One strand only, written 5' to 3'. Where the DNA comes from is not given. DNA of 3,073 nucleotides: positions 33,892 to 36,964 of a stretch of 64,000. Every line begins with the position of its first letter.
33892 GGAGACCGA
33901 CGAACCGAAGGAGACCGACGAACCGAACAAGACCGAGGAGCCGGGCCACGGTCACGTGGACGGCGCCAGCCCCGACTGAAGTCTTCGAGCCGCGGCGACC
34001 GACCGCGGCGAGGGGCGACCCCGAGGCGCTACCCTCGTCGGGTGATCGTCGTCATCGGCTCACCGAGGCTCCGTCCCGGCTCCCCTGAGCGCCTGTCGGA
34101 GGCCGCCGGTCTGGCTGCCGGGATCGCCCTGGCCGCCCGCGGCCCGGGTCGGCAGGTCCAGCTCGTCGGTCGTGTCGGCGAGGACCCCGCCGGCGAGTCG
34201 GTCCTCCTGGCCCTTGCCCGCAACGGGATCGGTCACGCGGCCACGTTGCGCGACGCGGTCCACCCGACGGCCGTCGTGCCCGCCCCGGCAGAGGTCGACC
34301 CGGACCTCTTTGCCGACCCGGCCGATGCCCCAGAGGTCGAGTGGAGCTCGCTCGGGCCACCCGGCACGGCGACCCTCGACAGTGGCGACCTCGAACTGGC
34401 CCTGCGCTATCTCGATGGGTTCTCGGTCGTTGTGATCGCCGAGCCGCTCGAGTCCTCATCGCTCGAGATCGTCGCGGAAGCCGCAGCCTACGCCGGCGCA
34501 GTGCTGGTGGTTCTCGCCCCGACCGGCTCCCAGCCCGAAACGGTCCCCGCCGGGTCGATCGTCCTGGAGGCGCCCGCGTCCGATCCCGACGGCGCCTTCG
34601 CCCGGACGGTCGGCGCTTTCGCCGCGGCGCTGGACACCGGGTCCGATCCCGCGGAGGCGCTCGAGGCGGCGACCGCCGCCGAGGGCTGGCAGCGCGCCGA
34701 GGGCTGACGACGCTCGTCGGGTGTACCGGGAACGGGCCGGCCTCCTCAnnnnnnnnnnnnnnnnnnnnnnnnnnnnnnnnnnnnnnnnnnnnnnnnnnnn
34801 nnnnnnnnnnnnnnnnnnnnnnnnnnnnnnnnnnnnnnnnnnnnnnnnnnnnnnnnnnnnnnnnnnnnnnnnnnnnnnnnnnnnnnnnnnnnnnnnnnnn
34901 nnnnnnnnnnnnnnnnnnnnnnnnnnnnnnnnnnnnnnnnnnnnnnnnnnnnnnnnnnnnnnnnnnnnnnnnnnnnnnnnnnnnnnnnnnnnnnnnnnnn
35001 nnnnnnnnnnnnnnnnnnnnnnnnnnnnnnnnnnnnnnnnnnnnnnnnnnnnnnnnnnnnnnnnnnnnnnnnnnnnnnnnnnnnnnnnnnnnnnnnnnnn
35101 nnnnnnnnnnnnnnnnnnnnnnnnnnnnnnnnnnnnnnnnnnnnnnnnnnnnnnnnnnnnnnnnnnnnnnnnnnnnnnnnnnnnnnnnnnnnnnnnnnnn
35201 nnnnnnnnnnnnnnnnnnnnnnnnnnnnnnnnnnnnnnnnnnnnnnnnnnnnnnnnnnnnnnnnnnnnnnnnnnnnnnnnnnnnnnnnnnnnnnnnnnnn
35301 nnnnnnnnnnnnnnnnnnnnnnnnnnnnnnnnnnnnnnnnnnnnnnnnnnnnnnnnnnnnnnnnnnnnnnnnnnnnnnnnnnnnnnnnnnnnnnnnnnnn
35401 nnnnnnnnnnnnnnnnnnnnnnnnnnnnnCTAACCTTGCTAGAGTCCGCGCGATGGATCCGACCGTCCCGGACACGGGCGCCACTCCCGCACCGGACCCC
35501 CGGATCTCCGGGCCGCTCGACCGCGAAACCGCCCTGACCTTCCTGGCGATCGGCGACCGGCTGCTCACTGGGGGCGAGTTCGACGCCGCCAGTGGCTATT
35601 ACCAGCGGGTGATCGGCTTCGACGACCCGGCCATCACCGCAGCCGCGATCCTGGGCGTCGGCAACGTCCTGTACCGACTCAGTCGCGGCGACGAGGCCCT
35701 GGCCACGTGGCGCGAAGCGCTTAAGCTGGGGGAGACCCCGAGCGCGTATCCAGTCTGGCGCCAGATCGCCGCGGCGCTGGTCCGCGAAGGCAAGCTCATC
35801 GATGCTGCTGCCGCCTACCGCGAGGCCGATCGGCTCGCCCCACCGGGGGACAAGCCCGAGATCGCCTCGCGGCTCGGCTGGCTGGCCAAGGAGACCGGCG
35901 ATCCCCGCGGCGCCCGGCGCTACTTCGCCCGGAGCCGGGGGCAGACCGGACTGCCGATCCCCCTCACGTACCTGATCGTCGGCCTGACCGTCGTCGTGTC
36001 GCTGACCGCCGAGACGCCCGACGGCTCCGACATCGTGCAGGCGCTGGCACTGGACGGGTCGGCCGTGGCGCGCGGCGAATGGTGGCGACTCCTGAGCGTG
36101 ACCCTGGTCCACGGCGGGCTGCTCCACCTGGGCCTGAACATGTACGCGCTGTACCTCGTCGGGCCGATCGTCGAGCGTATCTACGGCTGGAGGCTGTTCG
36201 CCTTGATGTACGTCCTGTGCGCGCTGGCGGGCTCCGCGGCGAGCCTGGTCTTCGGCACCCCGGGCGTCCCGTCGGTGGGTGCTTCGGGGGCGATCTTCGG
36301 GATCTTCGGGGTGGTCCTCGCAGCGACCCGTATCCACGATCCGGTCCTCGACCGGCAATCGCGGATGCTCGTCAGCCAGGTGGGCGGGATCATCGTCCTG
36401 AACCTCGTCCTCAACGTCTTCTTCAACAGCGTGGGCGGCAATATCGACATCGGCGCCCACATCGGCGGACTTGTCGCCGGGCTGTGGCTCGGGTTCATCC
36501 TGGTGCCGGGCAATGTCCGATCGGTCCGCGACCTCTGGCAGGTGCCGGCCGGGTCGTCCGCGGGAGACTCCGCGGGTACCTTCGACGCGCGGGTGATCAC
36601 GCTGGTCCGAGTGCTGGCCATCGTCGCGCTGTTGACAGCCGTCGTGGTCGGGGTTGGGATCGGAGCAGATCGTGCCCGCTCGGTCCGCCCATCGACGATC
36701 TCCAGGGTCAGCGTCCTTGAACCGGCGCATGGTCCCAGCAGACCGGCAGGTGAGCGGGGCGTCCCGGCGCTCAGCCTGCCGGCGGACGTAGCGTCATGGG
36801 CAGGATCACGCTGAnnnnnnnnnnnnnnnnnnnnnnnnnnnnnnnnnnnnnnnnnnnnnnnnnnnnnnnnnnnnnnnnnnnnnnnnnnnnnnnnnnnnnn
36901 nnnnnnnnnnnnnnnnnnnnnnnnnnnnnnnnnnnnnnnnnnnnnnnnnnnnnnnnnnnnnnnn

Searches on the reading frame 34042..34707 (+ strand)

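Call 15: search_protein_families(library=pfam, proteins=[window:34042-34707:+], max_evalue=0.001)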
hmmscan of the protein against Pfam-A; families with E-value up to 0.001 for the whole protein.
window:34042-34707:+ (221 aa): 1 family
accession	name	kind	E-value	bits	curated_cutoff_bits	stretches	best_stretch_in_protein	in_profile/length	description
PF00294.29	PfkB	-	8.5e-09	35.6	25.8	1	20-164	34-172/302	pfkB family carbohydrate kinase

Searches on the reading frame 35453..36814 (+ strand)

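Call 14: search_protein_families(library=pfam, proteins=[window:35453-36814:+], max_evalue=0.001)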
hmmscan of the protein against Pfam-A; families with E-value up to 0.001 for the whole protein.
window:35453-36814:+ (453 aa): 6 families
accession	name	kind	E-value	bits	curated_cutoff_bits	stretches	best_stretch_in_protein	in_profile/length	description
PF01694.28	Rhomboid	-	5.7e-32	111.3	22.6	1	208-351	2-141/143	Rhomboid domain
PF07719.23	TPR_2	-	3e-09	36.7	27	0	67-92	5-30/34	Tetratricopeptide repeat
PF13424.12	TPR_12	-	2.7e-08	34.3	30.1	0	63-125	2-71/77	Tetratricopeptide repeat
PF13432.12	TPR_16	-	8.9e-08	32.9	32.7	1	70-131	4-63/65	Tetratricopeptide repeat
PF13428.12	TPR_14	-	2.2e-05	25.1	23.5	0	101-130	3-32/44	Tetratricopeptide repeat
PF00515.34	TPR_1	-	8.8e-05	22.6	27.8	0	68-92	6-30/34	Tetratricopeptide repeat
